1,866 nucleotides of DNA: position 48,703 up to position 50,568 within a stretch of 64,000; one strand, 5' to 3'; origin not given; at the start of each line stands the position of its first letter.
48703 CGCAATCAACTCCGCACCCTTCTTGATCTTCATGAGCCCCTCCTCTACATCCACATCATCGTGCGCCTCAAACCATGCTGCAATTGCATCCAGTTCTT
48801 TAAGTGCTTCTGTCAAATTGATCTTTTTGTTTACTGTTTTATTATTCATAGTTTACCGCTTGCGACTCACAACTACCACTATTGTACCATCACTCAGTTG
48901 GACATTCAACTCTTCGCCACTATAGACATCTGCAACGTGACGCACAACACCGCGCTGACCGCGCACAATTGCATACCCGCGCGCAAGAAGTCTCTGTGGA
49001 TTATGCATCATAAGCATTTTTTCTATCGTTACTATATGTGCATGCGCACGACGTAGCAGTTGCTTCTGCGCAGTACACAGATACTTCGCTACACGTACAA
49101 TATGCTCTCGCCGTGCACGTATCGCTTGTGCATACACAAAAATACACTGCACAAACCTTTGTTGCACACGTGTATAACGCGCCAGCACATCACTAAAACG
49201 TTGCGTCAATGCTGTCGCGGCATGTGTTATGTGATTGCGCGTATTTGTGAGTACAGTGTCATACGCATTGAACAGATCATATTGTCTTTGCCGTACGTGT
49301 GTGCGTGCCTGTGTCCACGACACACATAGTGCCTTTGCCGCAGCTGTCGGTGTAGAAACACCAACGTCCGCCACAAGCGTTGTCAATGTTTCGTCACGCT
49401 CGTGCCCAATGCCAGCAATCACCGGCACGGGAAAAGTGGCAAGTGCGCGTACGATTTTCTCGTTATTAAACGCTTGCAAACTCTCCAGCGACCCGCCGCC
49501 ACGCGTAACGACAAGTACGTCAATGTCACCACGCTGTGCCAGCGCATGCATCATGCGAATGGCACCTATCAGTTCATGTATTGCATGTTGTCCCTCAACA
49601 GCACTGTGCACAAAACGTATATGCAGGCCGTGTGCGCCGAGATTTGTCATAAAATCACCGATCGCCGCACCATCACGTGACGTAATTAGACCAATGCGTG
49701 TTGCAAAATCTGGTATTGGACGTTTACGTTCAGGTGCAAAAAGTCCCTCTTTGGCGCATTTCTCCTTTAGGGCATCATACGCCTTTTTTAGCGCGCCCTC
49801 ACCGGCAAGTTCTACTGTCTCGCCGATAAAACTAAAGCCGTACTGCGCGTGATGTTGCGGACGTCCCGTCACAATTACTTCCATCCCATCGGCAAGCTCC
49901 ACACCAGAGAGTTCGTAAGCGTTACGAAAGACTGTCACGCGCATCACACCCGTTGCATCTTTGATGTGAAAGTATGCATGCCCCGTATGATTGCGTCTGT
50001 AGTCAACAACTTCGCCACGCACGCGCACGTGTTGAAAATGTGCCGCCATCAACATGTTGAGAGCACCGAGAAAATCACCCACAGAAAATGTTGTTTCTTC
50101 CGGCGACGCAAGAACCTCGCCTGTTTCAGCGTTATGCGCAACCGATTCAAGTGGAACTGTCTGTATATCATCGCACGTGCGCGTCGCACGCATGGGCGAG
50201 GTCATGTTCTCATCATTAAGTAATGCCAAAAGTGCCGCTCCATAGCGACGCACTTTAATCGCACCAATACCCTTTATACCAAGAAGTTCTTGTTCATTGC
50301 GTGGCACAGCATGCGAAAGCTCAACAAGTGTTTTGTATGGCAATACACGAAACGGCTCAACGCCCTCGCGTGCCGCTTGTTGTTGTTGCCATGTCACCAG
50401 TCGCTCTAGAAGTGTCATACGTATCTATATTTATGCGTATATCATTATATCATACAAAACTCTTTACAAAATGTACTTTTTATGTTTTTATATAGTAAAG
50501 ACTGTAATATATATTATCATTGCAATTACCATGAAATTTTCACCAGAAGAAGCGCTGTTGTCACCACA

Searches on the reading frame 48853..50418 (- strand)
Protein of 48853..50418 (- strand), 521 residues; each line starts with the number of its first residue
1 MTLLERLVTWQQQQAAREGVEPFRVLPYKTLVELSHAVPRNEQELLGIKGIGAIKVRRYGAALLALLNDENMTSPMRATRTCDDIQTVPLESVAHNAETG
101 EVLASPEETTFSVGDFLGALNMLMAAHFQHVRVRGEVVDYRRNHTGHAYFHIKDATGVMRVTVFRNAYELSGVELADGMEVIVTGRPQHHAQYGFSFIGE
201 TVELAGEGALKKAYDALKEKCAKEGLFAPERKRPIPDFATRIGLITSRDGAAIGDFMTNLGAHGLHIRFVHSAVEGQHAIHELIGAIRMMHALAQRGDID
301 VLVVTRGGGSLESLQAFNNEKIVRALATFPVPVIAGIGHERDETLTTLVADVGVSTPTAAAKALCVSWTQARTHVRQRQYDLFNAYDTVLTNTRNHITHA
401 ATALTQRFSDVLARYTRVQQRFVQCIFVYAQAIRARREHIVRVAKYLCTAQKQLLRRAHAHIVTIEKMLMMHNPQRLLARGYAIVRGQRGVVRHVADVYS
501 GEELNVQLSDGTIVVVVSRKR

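Call 84: search_protein_families(library=pfam, max_evalue=0.00001, proteins=[window:48853-50418:-])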
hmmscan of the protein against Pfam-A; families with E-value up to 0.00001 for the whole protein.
window:48853-50418:- (521 aa): 4 families
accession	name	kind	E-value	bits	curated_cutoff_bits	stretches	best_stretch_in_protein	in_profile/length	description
PF02601.20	Exonuc_VII_L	-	1.4e-65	222.3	35.9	1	226-514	1-313/315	Exonuclease VII, large subunit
PF13742.12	tRNA_anti_2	-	5.5e-18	65.4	27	1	112-202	2-94/95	OB-fold nucleic acid binding domain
PF00570.28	HRDC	-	9e-18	64.4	23.8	1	3-67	4-68/68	HRDC domain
PF01336.31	tRNA_anti-codon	-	3.4e-10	40.2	27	1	131-203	1-73/75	OB-fold nucleic acid binding domain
